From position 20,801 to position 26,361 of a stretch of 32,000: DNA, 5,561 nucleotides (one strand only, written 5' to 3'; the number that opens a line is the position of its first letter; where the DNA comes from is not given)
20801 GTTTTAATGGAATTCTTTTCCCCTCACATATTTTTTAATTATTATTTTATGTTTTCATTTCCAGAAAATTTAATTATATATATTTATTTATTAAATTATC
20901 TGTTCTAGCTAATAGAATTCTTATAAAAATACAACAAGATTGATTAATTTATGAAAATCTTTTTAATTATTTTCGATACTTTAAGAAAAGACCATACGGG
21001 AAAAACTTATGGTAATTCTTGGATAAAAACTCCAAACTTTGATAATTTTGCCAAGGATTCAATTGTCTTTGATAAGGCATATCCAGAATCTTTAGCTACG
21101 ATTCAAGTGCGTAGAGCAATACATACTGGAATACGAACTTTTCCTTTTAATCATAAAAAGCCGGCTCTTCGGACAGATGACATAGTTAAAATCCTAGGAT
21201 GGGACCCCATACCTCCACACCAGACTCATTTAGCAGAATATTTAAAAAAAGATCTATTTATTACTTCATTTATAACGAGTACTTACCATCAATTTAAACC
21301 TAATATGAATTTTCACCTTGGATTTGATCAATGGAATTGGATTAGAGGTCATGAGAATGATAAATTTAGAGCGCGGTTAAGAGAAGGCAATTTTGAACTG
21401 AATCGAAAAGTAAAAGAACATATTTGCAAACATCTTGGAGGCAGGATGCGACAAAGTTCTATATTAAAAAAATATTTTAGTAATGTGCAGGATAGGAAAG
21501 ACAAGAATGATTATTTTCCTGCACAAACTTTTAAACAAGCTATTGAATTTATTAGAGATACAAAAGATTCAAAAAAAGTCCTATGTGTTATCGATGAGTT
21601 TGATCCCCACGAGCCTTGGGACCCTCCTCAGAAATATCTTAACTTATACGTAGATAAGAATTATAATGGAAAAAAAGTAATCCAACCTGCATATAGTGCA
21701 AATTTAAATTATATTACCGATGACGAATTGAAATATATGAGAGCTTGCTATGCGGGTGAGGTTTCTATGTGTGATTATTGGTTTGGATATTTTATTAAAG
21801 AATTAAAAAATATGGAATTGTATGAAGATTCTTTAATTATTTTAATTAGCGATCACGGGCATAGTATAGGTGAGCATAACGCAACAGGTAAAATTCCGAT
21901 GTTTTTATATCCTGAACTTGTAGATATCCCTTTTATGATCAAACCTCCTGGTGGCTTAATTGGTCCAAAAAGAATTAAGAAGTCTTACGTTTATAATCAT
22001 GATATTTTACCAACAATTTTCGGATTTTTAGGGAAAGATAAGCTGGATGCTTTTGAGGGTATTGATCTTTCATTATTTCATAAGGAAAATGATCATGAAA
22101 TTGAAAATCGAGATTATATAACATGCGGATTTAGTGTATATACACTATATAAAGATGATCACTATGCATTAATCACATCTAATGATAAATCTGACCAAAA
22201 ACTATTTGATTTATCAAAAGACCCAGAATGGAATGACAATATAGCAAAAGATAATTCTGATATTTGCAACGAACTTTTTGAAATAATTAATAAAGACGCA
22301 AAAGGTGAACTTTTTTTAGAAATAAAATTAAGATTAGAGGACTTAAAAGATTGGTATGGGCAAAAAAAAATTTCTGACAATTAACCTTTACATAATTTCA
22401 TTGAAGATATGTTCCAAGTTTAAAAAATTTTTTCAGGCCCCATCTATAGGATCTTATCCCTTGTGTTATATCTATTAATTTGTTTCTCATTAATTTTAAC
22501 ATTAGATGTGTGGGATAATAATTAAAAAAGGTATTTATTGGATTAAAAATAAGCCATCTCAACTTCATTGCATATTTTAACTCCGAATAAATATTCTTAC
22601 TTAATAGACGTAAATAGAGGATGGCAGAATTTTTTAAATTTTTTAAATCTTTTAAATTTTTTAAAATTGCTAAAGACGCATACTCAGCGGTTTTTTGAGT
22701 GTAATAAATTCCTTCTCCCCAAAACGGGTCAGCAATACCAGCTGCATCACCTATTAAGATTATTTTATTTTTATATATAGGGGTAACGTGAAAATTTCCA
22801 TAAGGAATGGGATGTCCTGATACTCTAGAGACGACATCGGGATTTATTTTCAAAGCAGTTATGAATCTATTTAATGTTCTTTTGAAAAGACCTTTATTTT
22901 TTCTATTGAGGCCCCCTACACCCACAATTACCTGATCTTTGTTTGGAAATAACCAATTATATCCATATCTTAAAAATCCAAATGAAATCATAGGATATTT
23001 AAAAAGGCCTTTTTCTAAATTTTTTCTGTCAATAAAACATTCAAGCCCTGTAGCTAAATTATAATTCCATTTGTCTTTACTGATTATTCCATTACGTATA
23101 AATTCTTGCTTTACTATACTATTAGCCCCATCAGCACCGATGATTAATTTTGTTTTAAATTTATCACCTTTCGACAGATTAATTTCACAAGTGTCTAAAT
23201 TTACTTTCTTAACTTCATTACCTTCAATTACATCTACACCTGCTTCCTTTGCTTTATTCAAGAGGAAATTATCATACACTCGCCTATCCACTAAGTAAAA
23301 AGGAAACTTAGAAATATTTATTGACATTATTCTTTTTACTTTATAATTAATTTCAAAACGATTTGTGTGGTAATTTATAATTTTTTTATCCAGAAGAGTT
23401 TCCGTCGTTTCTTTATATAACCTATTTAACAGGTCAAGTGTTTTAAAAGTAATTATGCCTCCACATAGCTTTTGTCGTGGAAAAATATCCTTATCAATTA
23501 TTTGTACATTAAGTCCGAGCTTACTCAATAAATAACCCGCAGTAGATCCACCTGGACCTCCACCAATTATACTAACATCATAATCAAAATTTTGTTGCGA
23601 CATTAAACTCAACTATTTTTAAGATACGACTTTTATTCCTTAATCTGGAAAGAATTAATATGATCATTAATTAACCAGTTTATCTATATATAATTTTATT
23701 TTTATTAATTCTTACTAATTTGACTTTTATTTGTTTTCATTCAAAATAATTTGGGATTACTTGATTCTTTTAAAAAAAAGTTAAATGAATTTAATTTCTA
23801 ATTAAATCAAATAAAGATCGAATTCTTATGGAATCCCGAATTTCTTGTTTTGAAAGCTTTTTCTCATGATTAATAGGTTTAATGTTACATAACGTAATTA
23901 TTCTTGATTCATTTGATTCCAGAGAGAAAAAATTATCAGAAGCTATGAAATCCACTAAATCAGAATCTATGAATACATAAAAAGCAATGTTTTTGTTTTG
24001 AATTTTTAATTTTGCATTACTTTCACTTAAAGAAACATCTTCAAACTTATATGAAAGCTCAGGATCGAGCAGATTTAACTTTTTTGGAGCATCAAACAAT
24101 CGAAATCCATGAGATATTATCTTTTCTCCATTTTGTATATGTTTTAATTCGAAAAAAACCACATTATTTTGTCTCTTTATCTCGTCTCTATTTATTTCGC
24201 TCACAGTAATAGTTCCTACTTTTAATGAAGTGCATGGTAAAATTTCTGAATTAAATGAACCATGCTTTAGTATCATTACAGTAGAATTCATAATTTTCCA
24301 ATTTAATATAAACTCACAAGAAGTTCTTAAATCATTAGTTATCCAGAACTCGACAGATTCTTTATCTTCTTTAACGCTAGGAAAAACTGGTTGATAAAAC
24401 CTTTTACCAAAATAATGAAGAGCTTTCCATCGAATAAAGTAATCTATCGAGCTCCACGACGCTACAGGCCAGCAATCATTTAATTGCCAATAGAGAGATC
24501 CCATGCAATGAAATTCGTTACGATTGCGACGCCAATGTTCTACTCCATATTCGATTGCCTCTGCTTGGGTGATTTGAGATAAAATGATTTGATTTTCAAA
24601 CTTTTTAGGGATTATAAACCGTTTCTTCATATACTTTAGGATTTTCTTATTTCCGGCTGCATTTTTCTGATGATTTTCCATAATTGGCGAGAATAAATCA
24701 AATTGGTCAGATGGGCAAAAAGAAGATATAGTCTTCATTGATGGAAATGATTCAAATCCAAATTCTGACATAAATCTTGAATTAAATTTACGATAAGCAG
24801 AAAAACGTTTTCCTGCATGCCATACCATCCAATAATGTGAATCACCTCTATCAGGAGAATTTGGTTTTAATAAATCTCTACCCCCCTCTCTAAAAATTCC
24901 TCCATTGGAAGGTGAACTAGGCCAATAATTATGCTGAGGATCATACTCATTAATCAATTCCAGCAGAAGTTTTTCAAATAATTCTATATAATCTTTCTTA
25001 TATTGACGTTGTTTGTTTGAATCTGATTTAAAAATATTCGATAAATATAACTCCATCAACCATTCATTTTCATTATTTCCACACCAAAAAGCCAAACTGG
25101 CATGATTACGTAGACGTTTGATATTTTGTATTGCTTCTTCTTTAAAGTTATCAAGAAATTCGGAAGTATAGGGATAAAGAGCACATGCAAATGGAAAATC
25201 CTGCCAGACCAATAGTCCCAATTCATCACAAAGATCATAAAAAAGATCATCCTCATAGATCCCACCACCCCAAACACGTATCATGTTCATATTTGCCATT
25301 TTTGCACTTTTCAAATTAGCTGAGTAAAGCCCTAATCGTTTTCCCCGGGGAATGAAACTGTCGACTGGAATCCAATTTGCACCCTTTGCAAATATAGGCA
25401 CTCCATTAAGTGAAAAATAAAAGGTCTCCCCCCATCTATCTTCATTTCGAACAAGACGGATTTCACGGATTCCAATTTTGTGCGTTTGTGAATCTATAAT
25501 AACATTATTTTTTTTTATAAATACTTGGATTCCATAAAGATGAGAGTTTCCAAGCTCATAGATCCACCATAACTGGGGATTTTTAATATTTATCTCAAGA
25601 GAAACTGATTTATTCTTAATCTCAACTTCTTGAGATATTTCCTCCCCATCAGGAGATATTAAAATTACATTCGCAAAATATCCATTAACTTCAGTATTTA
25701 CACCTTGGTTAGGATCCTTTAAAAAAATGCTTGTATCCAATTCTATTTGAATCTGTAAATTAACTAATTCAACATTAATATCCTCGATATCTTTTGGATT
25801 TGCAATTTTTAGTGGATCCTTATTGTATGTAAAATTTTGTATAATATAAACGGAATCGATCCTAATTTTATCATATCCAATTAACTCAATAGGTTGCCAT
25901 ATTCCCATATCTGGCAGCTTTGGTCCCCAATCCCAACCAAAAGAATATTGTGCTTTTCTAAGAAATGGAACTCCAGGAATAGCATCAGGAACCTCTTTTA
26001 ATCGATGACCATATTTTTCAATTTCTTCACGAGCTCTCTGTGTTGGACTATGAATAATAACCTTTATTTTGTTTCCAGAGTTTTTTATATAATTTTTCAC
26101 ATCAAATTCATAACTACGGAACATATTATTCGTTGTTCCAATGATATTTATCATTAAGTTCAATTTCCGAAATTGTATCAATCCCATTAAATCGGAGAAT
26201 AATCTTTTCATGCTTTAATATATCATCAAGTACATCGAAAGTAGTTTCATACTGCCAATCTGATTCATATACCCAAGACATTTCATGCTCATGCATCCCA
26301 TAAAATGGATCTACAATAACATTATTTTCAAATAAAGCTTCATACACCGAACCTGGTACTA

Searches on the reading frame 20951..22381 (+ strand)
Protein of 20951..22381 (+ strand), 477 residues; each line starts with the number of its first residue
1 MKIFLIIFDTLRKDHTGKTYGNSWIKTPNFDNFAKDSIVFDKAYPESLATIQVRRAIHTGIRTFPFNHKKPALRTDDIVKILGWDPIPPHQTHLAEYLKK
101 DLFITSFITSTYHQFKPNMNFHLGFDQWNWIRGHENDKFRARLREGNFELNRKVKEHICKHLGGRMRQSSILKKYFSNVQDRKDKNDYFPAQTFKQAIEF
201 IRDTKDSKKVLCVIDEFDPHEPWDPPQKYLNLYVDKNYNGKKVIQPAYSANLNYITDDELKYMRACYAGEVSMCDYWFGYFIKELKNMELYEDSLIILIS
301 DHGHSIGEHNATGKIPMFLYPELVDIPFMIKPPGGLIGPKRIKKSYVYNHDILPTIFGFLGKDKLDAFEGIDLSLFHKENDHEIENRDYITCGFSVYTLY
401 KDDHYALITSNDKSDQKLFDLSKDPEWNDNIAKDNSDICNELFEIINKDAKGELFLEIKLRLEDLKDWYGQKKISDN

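Call 8: search_protein_families(library=pfam, proteins=[window:20951-22381:+], max_evalue=0.001)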
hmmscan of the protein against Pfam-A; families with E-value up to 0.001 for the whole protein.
window:20951-22381:+ (477 aa): 4 families
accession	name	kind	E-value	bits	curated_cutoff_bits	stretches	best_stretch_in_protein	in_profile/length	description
PF00884.28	Sulfatase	-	1.8e-28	100.2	25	1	3-361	3-300/301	Sulfatase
PF16347.10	SGSH_C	-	2.8e-05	24.7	29.3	1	317-437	9-139/154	N-sulphoglucosamine sulphohydrolase, C-terminal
PF01663.27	Phosphodiest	-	0.00037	20.7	23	0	268-305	185-222/342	Type I phosphodiesterase / nucleotide pyrophosphatase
PF02995.22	DUF229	-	0.00056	19.1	25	1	274-312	313-351/496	Protein of unknown function (DUF229)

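Call 11: search_protein_families(library=ncbifam, proteins=[window:20951-22381:+], max_evalue=0.00001)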
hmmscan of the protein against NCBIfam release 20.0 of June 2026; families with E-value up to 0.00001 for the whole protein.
window:20951-22381:+ (477 aa): 6 families
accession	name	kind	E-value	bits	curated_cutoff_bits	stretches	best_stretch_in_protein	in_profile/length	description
NF010322.0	PRK13759.1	equivalog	6.9e-37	127.1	481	1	2-435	8-440/486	arylsulfatase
NF045661.1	HdlasePehA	equivalog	7.6e-24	84.2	900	1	231-404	250-418/506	phosphoric/sulfuric ester hydrolase PehA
TIGR03417.1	chol_sulfatase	equivalog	1.2e-22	80.5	433.45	1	206-436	180-424/500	choline-sulfatase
NF052527.1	Mn_arylsulf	exception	2.2e-21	76.3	850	1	3-436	4-436/479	manganese-dependent arylsulfatase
NF053595.1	LptchSynLtaSGpos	equivalog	1.5e-07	30.4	970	1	278-417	441-586/626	lipoteichoic acid synthase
NF007160.0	PRK09598.1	equivalog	7e-06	24.6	561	1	244-330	385-469/523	phosphoethanolamine--lipid A transferase EptA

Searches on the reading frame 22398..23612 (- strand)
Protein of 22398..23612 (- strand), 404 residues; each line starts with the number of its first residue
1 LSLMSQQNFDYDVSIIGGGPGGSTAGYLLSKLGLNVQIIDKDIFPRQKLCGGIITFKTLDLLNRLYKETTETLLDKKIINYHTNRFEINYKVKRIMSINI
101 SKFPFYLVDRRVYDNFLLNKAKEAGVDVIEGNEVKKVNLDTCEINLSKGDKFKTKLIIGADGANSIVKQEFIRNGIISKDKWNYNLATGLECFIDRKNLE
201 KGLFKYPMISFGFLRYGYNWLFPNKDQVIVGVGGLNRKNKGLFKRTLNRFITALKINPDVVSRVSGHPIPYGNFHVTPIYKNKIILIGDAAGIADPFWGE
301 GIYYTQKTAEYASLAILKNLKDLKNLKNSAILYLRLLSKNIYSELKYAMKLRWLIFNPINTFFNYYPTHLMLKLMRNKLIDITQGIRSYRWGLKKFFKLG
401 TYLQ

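Call 8: search_protein_families(library=pfam, proteins=[window:22398-23612:-], max_evalue=0.001)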
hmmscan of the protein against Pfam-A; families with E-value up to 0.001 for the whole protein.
window:22398-23612:- (404 aa): 8 families
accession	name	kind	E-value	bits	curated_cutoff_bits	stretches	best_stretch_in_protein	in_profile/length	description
PF01494.25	FAD_binding_3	-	1.1e-15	58.1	22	1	10-170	1-166/349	FAD binding domain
PF04820.20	Trp_halogenase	-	6.5e-09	35.6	21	1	103-309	149-347/458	Tryptophan halogenase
PF12831.13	FAD_oxidored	-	2.3e-06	27.6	27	1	12-141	1-118/416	FAD dependent oxidoreductase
PF07992.20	Pyr_redox_2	-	4e-06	26.9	26.1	0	11-59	1-46/291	Pyridine nucleotide-disulphide oxidoreductase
PF01266.30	DAO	-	2.3e-05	24.5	27.9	0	12-45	1-35/353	FAD dependent oxidoreductase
PF13450.12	NAD_binding_8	-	3.2e-05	24.6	21.9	1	15-42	1-28/68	NAD(P)-binding Rossmann-like domain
PF03486.20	HI0933_like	-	0.00017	21.6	50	1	12-167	2-168/244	HI0933-like protein Rossmann domain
PF01946.23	Thi4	-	0.00025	20.8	26.2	1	10-59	17-67/235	Thi4 family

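Call 11: search_protein_families(library=ncbifam, proteins=[window:22398-23612:-], max_evalue=0.00001)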
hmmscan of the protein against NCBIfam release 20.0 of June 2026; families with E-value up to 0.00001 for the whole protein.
window:22398-23612:- (404 aa): 44 families (the best 25 are shown)
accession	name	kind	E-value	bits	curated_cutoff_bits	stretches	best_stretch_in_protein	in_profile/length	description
TIGR02032.1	GG-red-SF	subfamily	4.3e-53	180.9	158.8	1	11-314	1-295/297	geranylgeranyl reductase family protein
TIGR02023.1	BchP-ChlP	subfamily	3.9e-35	121.6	343.3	1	11-335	1-319/388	geranylgeranyl diphosphate reductase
TIGR02028.1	ChlP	equivalog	7e-23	81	505.3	1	13-335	3-325/398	geranylgeranyl reductase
NF041080.1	DGGGPL_reductase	equivalog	1.6e-20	73.4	580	1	11-322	2-317/447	digeranylgeranylglycerophospholipid reductase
NF033113.0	halo_ClmS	equivalog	2.2e-18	66.1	900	1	12-318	4-323/570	chloramphenicol-biosynthetic FADH2-dependent halogenase CmlS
NF045655.1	MkRedMenJ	equivalog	1.2e-16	60.7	700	1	10-313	4-312/406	menaquinone reductase MenJ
NF049967.1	QhpG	equivalog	9.9e-15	54.4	240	1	13-164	1-141/423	flavin-dependent monooxygenase QhpG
NF008519.0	PRK11445.1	equivalog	6e-14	52.1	303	1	10-356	3-342/355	FAD-binding protein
NF005313.0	PRK06847.1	subfamily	1.3e-13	50.7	372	1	12-171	6-169/375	hypothetical protein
NF006460.0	PRK08849.1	equivalog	2e-13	49.9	598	1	10-180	5-183/386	2-octaprenyl-3-methyl-6-methoxy-1,4-benzoquinol hydroxylase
TIGR01988.1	Ubi-OHases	subfamily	4.7e-13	48.7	224.65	1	12-185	1-181/387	ubiquinone biosynthesis hydroxylase, UbiH/UbiF/VisC/COQ6 family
NF005243.0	PRK06753.1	equivalog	2.2e-12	46.6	365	1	13-200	3-182/374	hypothetical protein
NF038171.1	maturase_LodB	equivalog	1e-11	44.5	400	1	12-167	1-163/361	lysine-epsilon-oxidase maturase LodB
NF004829.0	PRK06183.1-3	subfamily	1.6e-11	43.7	390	0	5-42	3-40/520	bifunctional 3-(3-hydroxy-phenyl)propionate/3-hydroxycinnamic acid hydroxylase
NF005951.1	PRK08020.1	equivalog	2.2e-11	43.2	590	1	10-185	2-182/388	3-demethoxyubiquinol 3-hydroxylase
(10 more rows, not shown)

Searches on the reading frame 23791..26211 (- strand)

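Call 8: search_protein_families(library=pfam, proteins=[window:23791-26211:-], max_evalue=0.001)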
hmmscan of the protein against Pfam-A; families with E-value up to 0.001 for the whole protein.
window:23791-26211:- (806 aa): 4 families
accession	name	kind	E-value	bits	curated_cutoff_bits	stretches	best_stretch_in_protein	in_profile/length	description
PF22666.2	Glyco_hydro_2_N2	-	1.6e-25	90.5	27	1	19-106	83-167/167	Glycosyl hydrolase 2 galactose-binding domain-like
PF17753.7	Ig_mannosidase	-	4.7e-10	39.4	22.6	1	715-802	2-80/81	Ig-fold domain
PF00703.27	Glyco_hydro_2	-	6.4e-09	37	23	1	194-249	68-109/109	Glycosyl hydrolases family 2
PF17786.7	Mannosidase_ig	-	1.6e-06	29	23.4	1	619-710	2-90/91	Mannosidase Ig/CBM-like domain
